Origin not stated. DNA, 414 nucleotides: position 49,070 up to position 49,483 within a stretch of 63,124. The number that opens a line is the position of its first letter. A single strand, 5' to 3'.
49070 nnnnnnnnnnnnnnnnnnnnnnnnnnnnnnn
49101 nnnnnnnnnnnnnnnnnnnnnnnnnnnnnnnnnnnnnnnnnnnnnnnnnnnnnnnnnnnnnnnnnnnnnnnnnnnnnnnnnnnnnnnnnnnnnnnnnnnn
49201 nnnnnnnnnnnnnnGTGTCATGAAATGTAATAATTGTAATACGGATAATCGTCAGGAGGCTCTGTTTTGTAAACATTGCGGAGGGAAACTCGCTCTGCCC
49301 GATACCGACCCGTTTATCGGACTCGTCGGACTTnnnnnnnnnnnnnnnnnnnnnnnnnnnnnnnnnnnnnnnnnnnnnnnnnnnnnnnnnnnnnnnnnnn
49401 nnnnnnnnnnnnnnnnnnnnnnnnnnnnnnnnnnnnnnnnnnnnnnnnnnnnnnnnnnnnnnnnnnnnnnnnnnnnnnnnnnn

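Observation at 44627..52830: The same short zinc-ribbon module is fused to the N-terminus of three different proteins in the locus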

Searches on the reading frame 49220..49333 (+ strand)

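Call 6: search_protein_families(library=pfam, proteins=[window:49220-49333:+], max_evalue=1)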
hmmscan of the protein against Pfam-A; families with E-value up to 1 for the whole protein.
seq(38 aa): 14 families
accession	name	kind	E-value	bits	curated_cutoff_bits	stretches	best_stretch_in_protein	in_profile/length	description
PF13240.11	Zn_Ribbon_1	-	6.3e-06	26.3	25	1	2-24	1-23/23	zinc-ribbon domain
PF12773.13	DZR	-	1.8e-05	25.3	27.3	1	3-25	1-23/45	Double zinc ribbon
PF13248.11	Zn_ribbon_3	-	3.6e-05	23.5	27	1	2-24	4-26/26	zinc-ribbon domain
PF22289.1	DmmA-like_C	-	0.0094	16.3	27.4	1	2-25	6-29/44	Dimethylamine monooxygenase subunit DmmA-like, C-terminal domain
PF18912.6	DZR_2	-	0.021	15.1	27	1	2-25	9-32/56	Double zinc ribbon domain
PF03604.18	Zn_ribbon_RPAB4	-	0.023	14.9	24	1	1-21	4-24/32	DNA directed RNA polymerase, 7 kDa subunit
PF14803.11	Zn_ribbon_Nudix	-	0.024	15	25.6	1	16-26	2-12/34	Nudix N-terminal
PF23546.1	Zn_ribbon_TOP3B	-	0.034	14.2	27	1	9-28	20-39/40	DNA topoisomerase 3-beta zinc ribbon domain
PF24463.1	DUF7577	-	0.038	14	28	1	2-24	4-26/27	Domain of unknown function (DUF7577)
PF00641.23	Zn_ribbon_RanBP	-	0.063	13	27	1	2-22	6-26/30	Zn-finger in Ran binding protein and others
PF17032.10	Zn_ribbon_15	-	0.16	13.2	28.9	1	2-21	54-73/73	zinc-ribbon family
PF08271.17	Zn_Ribbon_TF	-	0.17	11.9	29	1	1-24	1-29/43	TFIIB zinc-binding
PF01155.25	HypA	-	0.24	11.9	28.9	1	1-23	71-95/112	Hydrogenase/urease nickel incorporation, metallochaperone, hypA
PF25122.1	DUF7815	-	0.25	11.7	25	1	15-24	3-12/27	Domain of unknown function (DUF7815)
